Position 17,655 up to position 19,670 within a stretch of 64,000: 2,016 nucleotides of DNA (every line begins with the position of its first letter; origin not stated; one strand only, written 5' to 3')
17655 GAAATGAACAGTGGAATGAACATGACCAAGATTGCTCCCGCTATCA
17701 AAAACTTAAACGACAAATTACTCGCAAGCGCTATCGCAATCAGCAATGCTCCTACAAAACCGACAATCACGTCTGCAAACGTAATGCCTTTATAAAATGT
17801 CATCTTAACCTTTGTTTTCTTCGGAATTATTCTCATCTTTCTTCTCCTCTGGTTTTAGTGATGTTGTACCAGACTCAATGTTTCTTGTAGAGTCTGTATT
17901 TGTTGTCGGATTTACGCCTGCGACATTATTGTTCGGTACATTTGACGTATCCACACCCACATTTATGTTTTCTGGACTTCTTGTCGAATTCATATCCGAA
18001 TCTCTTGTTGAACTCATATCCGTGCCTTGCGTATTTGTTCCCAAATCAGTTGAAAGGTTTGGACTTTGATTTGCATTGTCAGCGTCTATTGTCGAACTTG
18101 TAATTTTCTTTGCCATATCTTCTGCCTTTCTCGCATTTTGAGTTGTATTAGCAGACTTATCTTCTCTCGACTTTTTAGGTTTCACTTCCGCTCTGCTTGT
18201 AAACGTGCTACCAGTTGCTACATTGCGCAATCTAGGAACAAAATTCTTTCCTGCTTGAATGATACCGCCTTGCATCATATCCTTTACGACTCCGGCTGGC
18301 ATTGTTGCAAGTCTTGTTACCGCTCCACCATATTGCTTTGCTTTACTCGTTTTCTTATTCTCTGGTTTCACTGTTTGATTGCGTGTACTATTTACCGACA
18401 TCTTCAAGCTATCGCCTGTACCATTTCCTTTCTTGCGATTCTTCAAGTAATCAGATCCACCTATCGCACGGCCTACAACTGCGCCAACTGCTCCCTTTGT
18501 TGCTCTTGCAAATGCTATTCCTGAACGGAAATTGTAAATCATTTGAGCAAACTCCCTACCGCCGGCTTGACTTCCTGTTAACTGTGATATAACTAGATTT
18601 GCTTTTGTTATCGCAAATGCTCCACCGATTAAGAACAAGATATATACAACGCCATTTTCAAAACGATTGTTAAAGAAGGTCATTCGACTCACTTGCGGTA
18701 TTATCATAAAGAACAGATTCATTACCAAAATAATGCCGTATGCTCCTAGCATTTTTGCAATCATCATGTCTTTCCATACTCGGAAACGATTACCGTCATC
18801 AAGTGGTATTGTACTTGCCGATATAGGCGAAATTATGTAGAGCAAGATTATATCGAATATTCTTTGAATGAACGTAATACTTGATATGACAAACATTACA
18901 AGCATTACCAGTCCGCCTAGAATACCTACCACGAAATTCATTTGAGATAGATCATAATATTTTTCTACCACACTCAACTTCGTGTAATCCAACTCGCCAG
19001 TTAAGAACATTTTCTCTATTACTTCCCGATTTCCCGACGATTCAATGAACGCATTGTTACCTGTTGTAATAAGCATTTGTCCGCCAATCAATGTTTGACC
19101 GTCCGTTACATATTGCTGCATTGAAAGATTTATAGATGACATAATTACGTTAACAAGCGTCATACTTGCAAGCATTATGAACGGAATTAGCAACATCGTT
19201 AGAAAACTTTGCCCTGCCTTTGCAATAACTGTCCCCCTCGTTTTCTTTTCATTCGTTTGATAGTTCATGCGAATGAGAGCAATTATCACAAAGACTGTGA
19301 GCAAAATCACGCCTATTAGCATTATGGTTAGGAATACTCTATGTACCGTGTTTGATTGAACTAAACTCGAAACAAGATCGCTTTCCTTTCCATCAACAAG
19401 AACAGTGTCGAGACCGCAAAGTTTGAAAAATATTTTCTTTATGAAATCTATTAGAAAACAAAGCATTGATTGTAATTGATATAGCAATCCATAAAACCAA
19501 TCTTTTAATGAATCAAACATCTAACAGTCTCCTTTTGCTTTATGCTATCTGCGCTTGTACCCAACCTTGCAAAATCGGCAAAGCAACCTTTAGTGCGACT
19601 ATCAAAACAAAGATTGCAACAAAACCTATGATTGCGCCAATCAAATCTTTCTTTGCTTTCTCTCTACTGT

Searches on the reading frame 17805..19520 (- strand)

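Call 7: search_protein_families(library=pfam, proteins=[window:17805-19520:-], max_evalue=0.001)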
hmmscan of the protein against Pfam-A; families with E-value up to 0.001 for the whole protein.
window:17805-19520:- (571 aa): 0 families

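Call 89: search_protein_families(library=ncbifam, proteins=[window:17805-19520:-], max_evalue=0.01)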
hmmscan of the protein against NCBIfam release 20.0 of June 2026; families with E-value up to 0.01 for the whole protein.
window:17805-19520:- (571 aa): 3 families
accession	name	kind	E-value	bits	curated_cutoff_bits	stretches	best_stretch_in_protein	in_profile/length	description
NF045848.1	MMCAP2_0566_fam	domain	9.4e-48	163.1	90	1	9-323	6-320/322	MMCAP2_0566 family conjugal transfer protein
NF045889.1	ICE_Mbov_0396_TM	equivalog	1.9e-36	126.1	70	1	54-319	47-305/306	Mbov_0396 family ICE element transmembrane protein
NF045890.1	conj_pls20_p028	equivalog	8.1e-13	48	150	1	162-329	212-367/377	pLS20_p028 family conjugation system transmembrane protein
